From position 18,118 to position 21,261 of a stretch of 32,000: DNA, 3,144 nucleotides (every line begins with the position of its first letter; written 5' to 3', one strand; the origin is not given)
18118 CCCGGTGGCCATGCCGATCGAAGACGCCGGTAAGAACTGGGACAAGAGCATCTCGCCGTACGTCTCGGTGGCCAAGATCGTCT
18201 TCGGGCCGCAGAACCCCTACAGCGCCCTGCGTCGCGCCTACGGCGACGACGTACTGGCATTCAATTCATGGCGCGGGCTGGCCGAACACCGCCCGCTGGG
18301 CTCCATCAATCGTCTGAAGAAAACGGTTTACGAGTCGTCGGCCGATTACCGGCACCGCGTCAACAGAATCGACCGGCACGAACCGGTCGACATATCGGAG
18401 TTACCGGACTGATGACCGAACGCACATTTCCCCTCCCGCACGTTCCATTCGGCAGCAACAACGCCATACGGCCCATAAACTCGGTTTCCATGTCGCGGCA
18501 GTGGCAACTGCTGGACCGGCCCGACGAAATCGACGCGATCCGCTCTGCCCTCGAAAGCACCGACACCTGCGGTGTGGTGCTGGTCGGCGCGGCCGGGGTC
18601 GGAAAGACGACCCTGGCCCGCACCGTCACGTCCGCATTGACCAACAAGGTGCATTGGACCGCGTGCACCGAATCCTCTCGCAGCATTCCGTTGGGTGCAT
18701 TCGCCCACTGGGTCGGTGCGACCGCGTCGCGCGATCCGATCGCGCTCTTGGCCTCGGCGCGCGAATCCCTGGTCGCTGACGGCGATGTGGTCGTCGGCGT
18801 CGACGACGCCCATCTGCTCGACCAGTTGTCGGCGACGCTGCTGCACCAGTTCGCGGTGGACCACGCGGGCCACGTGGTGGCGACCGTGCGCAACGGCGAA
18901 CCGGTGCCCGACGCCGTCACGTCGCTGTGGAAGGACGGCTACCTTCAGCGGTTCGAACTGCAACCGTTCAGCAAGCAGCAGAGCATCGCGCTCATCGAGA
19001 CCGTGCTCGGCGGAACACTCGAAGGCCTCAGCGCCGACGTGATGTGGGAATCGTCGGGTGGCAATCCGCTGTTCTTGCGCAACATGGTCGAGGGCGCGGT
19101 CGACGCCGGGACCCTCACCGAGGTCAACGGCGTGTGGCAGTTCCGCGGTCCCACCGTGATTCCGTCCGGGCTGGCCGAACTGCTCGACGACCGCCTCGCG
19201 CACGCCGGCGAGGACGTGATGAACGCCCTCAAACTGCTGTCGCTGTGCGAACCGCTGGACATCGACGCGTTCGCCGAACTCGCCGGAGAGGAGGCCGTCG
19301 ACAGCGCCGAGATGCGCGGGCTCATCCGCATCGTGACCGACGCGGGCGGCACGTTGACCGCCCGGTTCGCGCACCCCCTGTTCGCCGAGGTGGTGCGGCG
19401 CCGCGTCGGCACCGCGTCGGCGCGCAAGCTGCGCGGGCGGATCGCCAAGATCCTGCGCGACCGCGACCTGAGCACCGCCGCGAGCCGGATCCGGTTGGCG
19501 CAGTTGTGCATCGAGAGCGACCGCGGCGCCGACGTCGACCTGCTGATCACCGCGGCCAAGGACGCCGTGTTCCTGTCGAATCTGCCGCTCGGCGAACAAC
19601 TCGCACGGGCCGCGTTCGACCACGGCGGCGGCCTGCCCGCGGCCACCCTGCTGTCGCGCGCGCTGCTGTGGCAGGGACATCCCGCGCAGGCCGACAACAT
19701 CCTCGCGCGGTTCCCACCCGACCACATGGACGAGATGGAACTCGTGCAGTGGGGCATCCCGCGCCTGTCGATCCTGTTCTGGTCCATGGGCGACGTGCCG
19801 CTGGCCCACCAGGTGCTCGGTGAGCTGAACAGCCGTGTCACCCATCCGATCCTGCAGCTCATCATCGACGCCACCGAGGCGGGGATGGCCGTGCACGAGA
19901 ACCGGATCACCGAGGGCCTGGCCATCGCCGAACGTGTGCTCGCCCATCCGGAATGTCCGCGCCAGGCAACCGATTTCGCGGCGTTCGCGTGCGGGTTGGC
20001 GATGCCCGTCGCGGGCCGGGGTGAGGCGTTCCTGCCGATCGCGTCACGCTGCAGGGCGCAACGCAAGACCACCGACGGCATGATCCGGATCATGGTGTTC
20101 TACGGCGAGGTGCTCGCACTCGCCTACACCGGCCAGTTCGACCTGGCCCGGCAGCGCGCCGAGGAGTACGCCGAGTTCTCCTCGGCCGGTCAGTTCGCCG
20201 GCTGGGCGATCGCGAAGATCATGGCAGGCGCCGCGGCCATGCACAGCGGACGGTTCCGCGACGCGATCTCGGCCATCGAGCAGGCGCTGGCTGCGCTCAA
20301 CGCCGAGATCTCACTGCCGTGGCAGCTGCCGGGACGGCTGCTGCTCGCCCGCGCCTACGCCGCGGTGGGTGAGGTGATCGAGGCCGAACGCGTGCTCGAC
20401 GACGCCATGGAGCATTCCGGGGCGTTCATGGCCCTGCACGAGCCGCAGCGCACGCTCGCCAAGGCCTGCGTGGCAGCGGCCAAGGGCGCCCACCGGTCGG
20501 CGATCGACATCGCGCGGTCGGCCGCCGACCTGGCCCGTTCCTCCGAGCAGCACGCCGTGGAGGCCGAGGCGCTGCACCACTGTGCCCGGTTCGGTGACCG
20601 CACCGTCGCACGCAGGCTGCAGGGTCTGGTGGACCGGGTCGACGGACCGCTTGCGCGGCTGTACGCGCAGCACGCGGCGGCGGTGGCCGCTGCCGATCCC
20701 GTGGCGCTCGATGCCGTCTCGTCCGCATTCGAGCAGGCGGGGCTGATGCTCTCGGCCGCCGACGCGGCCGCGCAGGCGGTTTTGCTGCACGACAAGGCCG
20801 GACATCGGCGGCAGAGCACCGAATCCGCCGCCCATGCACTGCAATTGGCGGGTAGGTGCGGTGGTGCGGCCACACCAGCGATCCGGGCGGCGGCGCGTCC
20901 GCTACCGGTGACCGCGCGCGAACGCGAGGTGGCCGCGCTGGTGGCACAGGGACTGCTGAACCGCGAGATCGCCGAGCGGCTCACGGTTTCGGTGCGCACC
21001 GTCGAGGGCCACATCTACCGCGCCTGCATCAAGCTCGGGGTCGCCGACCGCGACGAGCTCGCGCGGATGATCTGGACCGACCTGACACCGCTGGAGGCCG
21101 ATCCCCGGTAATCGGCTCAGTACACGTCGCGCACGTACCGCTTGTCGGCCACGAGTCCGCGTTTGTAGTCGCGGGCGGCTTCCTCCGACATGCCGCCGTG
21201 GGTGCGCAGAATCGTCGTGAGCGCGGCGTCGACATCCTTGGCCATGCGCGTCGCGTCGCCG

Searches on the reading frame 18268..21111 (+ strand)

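Call 10: search_protein_families(library=pfam, proteins=[window:18268-21111:+], max_evalue=0.001)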
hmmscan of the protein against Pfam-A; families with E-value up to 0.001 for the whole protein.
window:18268-21111:+ (947 aa): 6 families
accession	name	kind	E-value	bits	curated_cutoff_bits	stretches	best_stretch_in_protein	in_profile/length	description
PF00196.25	GerE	-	1.4e-13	50.6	23.5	1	882-934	4-56/57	Bacterial regulatory proteins, luxR family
PF13191.12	AAA_16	-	1.6e-07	32.4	32.6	1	84-167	5-88/167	AAA ATPase domain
PF13401.12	AAA_22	-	5.9e-07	30.3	27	1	103-194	8-106/130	AAA domain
PF14559.12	TPR_19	-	8.4e-06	26.5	25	1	658-714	2-52/68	Tetratricopeptide repeat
PF08281.18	Sigma70_r4_2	-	0.00014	21.9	25.7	1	888-923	18-54/54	Sigma-70, region 4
PF07728.20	AAA_5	-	0.00025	21.5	22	1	102-142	1-42/139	AAA domain (dynein-related subfamily)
